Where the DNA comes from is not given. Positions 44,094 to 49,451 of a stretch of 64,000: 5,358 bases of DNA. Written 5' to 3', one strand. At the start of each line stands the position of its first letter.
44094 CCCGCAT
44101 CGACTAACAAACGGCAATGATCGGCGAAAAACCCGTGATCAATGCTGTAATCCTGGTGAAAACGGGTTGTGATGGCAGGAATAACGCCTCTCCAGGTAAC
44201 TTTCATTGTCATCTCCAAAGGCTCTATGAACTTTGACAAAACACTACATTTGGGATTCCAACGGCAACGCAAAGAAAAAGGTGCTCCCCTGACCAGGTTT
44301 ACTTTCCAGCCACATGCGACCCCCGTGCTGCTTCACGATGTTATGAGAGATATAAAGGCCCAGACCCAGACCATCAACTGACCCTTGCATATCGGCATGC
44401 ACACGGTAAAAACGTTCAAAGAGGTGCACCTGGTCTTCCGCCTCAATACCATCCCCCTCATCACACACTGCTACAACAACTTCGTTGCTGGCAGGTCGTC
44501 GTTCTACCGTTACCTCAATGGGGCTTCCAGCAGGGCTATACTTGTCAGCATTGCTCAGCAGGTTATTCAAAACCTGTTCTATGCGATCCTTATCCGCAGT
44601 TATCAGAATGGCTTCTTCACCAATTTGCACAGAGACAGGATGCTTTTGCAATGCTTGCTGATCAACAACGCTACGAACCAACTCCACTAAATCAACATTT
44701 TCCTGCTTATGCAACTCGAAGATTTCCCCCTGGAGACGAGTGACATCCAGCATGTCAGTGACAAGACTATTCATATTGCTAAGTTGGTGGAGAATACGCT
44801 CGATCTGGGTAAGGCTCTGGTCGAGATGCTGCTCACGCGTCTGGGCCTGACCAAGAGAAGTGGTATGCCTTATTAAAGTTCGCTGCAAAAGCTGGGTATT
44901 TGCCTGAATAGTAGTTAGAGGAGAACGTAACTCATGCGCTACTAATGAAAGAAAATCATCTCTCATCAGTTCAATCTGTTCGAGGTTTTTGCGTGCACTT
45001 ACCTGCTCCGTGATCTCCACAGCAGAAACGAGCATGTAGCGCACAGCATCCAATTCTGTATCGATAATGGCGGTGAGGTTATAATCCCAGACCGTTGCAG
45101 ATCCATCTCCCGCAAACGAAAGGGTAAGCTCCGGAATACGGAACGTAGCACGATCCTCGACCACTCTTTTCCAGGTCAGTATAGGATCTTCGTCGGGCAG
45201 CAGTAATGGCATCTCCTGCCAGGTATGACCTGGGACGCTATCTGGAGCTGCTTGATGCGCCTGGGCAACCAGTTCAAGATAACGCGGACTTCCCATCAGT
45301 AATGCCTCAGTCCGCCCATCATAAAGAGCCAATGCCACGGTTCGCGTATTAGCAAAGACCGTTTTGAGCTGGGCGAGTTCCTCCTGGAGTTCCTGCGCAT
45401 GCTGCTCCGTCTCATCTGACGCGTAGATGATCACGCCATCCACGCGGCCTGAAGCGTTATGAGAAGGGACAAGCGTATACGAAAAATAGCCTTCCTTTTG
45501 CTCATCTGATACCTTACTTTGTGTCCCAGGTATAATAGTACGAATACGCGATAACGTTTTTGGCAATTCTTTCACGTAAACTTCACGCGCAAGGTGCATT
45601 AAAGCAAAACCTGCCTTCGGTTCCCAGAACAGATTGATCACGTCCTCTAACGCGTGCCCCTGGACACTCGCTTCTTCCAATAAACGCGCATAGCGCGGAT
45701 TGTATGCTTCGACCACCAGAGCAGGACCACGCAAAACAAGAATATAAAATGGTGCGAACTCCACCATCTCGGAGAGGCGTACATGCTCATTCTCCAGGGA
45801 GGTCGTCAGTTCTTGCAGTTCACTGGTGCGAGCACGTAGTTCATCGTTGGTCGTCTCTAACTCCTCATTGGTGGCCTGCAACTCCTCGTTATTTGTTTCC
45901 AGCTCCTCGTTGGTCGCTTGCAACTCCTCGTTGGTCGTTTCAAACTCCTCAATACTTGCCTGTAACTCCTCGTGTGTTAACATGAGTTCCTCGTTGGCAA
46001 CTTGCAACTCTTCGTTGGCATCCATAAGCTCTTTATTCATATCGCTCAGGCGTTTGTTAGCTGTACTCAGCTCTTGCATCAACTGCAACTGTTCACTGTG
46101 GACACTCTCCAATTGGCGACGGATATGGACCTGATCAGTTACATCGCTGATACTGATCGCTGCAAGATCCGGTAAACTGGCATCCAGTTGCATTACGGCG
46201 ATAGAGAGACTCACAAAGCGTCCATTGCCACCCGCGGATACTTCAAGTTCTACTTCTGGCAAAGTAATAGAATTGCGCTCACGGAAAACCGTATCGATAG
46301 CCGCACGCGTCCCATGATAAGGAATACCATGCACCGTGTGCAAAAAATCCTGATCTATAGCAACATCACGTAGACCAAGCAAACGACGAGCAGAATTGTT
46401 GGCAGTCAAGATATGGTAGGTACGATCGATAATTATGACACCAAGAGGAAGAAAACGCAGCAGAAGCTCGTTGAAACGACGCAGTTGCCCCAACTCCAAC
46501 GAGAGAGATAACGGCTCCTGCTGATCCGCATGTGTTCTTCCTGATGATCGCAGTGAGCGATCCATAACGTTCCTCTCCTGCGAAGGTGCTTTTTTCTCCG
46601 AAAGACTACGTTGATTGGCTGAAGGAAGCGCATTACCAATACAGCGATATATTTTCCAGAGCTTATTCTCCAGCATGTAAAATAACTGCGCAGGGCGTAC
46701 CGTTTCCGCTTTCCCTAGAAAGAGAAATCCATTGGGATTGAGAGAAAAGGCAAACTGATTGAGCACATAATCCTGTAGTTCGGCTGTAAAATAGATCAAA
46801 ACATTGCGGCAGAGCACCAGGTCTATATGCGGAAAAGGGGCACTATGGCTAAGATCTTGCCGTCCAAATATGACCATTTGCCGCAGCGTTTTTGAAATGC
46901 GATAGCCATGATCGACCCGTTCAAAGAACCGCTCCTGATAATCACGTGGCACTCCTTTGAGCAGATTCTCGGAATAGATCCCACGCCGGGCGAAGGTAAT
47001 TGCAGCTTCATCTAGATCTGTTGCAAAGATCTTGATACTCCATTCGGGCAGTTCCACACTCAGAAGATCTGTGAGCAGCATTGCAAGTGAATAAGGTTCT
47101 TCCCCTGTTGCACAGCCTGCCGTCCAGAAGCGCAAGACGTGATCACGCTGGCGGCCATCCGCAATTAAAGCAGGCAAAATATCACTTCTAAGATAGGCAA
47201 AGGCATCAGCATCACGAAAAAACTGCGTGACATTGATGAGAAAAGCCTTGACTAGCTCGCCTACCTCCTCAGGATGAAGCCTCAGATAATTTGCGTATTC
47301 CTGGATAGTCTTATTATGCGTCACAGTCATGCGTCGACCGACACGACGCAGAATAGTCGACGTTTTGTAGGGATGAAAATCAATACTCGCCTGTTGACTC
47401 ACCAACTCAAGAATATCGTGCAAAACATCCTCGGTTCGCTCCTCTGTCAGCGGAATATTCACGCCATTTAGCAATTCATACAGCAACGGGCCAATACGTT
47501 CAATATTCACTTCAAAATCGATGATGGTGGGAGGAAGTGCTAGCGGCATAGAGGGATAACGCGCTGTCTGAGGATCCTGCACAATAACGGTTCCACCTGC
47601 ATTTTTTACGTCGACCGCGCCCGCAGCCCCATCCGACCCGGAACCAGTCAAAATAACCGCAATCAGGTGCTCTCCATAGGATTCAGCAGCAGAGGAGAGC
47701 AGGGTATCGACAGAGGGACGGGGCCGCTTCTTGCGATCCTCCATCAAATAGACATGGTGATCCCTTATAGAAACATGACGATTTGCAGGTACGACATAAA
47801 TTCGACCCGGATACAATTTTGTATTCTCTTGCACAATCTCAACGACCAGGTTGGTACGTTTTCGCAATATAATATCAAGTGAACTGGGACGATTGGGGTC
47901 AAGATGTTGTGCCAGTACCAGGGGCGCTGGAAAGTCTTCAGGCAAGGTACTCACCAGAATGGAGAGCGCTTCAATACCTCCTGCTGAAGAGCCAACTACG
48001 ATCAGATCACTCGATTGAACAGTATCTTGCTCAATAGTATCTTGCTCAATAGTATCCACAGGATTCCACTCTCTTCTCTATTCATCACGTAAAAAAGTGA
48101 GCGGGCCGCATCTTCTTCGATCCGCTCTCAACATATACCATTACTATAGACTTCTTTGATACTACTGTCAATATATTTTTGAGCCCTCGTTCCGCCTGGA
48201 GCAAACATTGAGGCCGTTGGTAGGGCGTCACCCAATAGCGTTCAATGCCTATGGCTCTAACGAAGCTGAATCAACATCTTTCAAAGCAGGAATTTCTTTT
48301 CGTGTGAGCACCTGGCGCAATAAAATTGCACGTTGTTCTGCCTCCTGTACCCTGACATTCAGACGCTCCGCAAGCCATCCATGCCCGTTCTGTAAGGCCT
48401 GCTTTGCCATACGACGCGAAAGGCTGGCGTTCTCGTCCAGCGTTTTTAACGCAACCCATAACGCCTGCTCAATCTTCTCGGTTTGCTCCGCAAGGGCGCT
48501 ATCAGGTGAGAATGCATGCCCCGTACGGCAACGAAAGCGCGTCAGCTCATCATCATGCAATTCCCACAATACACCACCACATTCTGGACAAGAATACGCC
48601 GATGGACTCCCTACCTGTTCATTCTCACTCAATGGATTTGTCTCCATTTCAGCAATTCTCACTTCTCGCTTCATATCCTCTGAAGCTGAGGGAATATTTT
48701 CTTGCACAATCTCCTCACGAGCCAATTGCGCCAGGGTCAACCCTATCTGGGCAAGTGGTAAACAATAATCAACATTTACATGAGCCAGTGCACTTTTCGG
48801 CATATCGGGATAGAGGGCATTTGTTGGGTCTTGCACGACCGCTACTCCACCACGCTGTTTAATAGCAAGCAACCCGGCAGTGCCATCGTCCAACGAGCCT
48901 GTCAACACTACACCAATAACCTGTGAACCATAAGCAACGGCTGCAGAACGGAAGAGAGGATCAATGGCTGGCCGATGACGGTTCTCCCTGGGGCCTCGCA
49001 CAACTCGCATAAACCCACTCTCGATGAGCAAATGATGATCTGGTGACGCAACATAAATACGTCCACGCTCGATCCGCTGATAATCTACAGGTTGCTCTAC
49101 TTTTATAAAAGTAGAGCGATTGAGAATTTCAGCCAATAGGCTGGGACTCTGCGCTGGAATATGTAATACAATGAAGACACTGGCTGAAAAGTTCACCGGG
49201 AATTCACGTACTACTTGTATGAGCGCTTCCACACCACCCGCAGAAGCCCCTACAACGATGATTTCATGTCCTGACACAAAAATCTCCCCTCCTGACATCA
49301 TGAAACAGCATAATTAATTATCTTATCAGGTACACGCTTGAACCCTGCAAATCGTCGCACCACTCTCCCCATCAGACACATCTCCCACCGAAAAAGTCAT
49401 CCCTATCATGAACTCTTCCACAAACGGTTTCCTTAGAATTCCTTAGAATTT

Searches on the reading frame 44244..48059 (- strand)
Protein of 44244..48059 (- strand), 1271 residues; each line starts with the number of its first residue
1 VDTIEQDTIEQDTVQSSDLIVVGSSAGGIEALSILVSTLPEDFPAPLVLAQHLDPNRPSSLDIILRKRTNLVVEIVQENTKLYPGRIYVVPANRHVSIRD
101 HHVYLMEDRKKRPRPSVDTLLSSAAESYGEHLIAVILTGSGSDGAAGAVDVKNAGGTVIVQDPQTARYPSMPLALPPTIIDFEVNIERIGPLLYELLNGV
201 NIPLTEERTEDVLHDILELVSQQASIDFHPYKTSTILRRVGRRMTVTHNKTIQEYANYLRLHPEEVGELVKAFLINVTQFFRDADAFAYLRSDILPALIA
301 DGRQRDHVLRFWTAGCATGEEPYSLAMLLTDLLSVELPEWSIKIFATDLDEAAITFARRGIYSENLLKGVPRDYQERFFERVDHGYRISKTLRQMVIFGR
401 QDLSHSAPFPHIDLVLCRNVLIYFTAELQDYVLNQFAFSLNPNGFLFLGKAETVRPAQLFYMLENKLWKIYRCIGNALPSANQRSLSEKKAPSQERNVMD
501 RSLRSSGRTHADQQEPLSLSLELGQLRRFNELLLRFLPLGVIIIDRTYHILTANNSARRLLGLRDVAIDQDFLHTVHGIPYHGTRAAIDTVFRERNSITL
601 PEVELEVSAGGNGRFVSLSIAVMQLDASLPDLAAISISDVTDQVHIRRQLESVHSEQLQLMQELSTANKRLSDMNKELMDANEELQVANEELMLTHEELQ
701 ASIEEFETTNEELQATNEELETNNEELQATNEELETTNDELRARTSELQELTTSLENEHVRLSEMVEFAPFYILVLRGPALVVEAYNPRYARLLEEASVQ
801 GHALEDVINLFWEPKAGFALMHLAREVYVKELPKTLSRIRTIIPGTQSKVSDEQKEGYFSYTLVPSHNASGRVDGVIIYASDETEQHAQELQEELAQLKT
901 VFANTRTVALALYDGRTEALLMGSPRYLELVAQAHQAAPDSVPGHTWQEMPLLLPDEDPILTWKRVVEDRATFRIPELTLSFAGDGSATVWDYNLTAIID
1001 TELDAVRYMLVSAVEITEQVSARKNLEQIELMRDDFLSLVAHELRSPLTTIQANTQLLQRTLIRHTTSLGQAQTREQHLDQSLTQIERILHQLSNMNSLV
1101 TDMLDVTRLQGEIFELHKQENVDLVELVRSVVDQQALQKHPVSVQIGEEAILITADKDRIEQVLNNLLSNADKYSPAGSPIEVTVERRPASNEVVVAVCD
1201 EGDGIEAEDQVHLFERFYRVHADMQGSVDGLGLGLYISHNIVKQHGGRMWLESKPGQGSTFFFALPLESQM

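Call 9: search_protein_families(library=pfam, proteins=[window:44244-48059:-])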
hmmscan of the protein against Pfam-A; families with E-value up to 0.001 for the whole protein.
window:44244-48059:- (1271 aa): 8 families
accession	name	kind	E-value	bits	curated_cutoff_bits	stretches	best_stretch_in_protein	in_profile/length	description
PF01739.24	CheR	-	3.5e-54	183.7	27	1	276-459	1-185/195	CheR methyltransferase, SAM binding domain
PF01339.22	CheB_methylest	-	4.2e-48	163.8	24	1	20-191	1-172/174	CheB methylesterase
PF02518.31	HATPase_c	-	2.8e-29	102.2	26.4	1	1156-1268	2-110/111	Histidine kinase-, DNA gyrase B-, and HSP90-like ATPase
PF08448.16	PAS_4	-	9e-16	58.5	23.1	1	769-887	4-109/110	PAS fold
PF03705.20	CheR_N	-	7.3e-12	45.2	27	1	215-261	5-51/53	CheR methyltransferase, all-alpha domain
PF00512.31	HisKA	-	5.4e-11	42.8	26.9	1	1033-1111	2-65/66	His Kinase A (phospho-acceptor) domain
PF13188.13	PAS_8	-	2.2e-06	27.8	21.8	1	533-573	6-47/65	PAS domain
PF15905.10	HMMR_N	-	0.00088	19.3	30.1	1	646-759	183-292/330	Hyaluronan mediated motility receptor N-terminal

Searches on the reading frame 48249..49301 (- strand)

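Call 46: search_protein_families(library=pfam, proteins=[window:48249-49301:-])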
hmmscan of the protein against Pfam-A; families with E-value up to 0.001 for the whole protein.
window:48249-49301:- (350 aa): 1 family
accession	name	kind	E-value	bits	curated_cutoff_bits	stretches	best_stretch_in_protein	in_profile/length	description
PF01339.22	CheB_methylest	-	8.2e-56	188.9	24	1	15-188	1-172/174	CheB methylesterase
